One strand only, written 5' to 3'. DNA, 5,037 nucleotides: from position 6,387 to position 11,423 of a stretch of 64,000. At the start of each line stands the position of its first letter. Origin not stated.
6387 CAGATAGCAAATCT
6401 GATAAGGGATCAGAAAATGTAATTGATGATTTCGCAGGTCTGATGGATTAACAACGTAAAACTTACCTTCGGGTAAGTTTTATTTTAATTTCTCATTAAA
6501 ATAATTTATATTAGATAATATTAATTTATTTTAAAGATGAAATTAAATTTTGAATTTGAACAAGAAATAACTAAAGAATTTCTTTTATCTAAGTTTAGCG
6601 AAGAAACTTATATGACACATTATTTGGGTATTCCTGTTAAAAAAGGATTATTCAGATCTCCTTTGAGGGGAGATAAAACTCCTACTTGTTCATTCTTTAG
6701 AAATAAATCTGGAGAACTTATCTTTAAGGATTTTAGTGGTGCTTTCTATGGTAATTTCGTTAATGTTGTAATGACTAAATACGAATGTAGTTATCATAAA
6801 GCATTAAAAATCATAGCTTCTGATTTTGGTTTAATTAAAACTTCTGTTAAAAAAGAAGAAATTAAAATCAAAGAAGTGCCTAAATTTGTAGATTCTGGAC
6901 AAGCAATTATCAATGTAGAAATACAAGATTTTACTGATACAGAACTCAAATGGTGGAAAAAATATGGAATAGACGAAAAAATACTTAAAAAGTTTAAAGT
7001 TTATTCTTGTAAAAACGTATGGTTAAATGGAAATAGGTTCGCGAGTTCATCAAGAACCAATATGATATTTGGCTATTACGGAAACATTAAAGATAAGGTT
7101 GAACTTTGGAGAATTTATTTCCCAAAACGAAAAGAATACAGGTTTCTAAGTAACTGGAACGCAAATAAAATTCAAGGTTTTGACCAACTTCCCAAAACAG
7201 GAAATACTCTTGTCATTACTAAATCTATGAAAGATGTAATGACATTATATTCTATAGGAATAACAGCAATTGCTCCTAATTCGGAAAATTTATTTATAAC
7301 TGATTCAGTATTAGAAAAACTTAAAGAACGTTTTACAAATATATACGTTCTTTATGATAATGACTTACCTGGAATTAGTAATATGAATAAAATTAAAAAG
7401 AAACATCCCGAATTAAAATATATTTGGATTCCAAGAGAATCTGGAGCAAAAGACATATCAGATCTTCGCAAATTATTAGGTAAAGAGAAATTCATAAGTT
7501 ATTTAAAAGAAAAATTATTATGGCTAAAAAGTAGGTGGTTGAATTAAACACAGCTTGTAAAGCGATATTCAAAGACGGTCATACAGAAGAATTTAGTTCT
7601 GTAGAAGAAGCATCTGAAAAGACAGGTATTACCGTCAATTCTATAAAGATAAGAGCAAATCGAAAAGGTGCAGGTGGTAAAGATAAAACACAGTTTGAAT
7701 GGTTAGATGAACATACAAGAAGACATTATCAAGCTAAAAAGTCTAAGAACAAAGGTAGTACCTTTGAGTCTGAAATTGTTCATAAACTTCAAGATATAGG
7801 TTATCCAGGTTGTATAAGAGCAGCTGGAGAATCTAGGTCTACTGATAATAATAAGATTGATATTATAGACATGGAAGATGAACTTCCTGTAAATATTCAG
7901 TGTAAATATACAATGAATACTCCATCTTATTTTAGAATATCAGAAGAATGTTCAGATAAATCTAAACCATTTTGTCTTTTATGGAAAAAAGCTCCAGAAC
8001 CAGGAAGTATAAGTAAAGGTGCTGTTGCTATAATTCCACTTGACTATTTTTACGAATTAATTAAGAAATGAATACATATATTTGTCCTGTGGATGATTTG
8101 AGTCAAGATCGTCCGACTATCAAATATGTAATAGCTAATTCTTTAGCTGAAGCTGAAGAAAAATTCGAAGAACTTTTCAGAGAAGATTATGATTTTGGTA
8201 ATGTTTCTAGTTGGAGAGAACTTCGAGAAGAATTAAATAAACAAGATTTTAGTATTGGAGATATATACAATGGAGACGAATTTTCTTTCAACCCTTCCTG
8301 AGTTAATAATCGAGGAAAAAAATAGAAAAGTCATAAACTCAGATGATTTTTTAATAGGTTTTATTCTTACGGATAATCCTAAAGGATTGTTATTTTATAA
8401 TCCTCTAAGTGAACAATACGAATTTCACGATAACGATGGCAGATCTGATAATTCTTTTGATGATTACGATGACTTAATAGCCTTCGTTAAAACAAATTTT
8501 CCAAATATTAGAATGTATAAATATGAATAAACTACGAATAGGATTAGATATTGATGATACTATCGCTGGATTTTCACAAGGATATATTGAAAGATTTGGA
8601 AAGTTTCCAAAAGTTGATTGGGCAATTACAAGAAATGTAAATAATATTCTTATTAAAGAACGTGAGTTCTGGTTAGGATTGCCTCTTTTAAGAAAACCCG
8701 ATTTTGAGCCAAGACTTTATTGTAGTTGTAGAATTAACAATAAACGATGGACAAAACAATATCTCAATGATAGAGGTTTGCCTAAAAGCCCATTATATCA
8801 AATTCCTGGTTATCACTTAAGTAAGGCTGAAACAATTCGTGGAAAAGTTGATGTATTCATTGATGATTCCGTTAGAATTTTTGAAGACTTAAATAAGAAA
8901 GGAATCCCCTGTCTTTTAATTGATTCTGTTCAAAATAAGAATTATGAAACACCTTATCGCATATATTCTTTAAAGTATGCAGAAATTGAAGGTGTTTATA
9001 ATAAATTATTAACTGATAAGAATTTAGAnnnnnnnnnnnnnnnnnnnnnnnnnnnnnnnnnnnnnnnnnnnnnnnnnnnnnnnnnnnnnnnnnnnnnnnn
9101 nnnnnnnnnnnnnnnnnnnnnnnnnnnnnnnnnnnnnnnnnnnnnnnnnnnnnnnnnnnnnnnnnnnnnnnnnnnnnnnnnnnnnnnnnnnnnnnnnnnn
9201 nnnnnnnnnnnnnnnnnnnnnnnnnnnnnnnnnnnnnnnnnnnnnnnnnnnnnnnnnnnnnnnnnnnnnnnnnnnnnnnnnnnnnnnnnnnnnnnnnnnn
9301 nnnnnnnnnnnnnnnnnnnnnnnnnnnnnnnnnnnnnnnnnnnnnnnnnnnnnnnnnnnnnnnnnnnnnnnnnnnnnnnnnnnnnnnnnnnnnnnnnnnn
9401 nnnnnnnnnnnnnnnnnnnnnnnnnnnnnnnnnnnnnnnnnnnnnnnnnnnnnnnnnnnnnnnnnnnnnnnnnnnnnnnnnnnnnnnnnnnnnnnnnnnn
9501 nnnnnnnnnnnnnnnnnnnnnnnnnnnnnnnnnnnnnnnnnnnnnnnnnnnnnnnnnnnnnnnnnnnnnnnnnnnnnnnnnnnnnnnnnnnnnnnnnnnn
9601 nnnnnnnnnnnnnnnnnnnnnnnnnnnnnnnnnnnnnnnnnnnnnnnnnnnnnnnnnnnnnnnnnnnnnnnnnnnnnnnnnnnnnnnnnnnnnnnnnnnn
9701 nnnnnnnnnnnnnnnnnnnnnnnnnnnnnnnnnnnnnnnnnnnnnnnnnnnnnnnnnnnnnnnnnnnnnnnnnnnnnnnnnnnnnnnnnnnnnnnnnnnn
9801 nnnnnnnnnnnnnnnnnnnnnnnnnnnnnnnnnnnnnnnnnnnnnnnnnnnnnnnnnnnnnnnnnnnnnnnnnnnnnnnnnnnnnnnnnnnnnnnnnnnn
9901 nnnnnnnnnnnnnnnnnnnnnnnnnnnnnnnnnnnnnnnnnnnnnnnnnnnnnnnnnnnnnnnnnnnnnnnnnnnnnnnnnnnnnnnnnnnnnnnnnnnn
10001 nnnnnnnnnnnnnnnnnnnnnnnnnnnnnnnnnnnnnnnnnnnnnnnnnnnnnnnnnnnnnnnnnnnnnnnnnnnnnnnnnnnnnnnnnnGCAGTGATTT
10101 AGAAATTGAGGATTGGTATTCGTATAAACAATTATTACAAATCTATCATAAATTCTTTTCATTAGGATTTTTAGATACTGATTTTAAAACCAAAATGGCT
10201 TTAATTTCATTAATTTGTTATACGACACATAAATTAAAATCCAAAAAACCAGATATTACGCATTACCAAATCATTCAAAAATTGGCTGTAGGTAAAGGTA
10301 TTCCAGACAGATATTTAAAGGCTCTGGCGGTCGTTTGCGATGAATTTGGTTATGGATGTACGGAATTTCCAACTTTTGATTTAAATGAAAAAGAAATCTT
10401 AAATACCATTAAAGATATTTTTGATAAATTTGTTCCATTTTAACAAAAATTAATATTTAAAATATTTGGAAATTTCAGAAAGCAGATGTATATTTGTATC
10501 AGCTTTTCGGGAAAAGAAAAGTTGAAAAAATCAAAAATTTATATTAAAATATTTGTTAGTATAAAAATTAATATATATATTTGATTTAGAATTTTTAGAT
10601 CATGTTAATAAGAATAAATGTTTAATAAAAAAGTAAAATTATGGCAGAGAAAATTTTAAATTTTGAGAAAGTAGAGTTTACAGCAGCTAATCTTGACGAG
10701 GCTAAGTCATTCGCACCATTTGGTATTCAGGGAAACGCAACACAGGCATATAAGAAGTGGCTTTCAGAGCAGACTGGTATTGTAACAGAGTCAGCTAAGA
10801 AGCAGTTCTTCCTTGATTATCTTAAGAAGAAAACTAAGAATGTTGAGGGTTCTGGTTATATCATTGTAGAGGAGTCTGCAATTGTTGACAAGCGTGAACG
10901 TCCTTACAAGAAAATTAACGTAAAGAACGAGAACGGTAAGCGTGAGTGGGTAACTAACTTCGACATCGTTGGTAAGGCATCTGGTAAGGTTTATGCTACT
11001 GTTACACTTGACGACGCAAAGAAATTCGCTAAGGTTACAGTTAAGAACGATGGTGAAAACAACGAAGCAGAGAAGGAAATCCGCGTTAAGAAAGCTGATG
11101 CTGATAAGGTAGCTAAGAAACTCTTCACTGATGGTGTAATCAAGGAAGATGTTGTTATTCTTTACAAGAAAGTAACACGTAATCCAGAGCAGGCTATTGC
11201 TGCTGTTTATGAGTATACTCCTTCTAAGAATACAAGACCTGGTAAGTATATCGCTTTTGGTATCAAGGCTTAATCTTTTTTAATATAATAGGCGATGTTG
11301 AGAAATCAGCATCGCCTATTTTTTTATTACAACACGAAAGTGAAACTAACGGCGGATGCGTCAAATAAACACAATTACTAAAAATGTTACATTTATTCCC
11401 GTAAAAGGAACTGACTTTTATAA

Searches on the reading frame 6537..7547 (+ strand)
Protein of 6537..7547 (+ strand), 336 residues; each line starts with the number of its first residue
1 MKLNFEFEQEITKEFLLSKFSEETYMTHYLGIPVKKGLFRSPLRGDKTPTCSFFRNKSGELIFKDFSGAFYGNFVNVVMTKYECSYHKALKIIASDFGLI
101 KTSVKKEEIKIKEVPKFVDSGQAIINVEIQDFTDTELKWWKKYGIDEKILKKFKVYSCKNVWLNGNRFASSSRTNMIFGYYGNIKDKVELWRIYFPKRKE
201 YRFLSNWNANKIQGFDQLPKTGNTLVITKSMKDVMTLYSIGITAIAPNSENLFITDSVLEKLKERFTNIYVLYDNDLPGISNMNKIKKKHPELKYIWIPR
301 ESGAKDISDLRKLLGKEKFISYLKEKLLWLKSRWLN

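Call 33: search_protein_families(library=phrogs, proteins=[window:6537-7547:+], max_evalue=0.001)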
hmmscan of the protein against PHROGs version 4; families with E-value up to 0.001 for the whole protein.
window:6537-7547:+ (336 aa): 5 families
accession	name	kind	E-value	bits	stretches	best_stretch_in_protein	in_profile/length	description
phrog_12622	-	DNA, RNA and nucleotide metabolism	1.6e-46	160.2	1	11-290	26-322/415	DNA primase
phrog_47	-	DNA, RNA and nucleotide metabolism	3.2e-17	63.4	1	25-327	33-334/947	DNA primase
phrog_239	-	DNA, RNA and nucleotide metabolism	1.2e-09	38.7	1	102-322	96-308/801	DNA primase/helicase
phrog_22657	-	unknown function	0.00018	20.3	1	40-100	38-95/1185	-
phrog_6444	-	DNA, RNA and nucleotide metabolism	0.00045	20.1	0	223-328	260-368/577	DNA primase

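Call 90: search_dna_similar(query=window:6537-7547:+, collection=phages, mode=protein, max_rows=8)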
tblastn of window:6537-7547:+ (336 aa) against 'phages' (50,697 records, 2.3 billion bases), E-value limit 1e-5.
Records with a match: 137; places in all: 137; records where one place covers at least 80% of the query: 128.
Best place of each record, by identity: <60% 137.
By first word of the organism name: uncultured 53; Bacteroides 31; Flavobacterium 29; Bacteriophage 8; CrAssphage 3; Dulem 2; Cellulophaga 2; IAS 2; Caudoviricetes 2; Bohxovirus 1; and 4 more.
By host as written in the record: - 65; Bacteroides intestinalis DSM 108646 24; Flavobacterium psychrophilum 950106-1/1 12; Bacteroides cellulosilyticus 4; Flavobacterium psychrophilum 020612-2/1 3; Flavobacterium psychrophilum strain FPS-D10 3; Homo sapiens 3; Cellulophaga baltica #14 2; and 15 more.
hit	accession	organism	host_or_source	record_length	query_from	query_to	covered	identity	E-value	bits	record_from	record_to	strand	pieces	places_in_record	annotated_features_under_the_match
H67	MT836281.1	Bacteriophage sp.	human fecal samples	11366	3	317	94%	56.8%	2e-107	349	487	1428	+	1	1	record has no annotation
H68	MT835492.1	Bacteriophage sp.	human fecal samples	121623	1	327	97%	53.9%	4e-109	354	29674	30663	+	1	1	record has no annotation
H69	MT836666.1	Bacteriophage sp.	human fecal samples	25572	3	222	65%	54.5%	9e-67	233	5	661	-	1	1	record has no annotation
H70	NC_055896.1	uncultured phage cr113_1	human feces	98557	11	327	94%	35.5%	4e-40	155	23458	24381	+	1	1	DNA primase | Holliday junction resolvase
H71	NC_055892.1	uncultured phage cr109_1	human feces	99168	11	327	94%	35.5%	4e-40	155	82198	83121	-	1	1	DNA primase | Holliday junction resolvase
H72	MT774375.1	uncultured phage cr50_1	human feces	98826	8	327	95%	35.1%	5e-42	161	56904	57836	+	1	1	DNA primase | phosphodiesterase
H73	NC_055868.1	uncultured phage cr50_1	human feces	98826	8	327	95%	35.1%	5e-42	161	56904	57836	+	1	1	DNA primase | phosphoesterase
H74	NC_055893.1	uncultured phage cr4_1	human feces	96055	4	327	96%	34.1%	2e-39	154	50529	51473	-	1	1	DNA primase | hypothetical protein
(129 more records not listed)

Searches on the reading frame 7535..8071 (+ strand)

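Call 45: search_protein_families(library=pfam, proteins=[window:7535-8071:+], max_evalue=0.01)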
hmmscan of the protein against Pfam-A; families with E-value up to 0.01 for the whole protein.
window:7535-8071:+ (178 aa): 1 family
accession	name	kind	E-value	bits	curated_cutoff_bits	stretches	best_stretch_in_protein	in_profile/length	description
PF22083.2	I-HmuI_NUMOD-like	-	0.0013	18.7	27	1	9-35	1-27/46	DNA endonuclease I-HmuI-like, NUMOD-like domain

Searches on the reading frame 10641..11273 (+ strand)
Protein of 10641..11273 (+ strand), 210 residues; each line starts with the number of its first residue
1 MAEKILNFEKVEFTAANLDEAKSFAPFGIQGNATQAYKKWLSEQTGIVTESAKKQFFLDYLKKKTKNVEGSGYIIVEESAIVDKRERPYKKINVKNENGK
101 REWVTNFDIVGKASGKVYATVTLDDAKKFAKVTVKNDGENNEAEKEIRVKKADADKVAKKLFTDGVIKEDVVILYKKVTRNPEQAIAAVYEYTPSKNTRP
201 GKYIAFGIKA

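Call 45: search_protein_families(library=pfam, proteins=[window:10641-11273:+], max_evalue=0.01)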
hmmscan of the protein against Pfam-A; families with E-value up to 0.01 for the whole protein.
window:10641-11273:+ (210 aa): 1 family
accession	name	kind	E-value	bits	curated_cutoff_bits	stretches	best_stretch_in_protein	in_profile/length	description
PF17951.6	FAS_meander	-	0.0097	16.1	23.1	0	120-199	55-134/146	Fatty acid synthase meander beta sheet domain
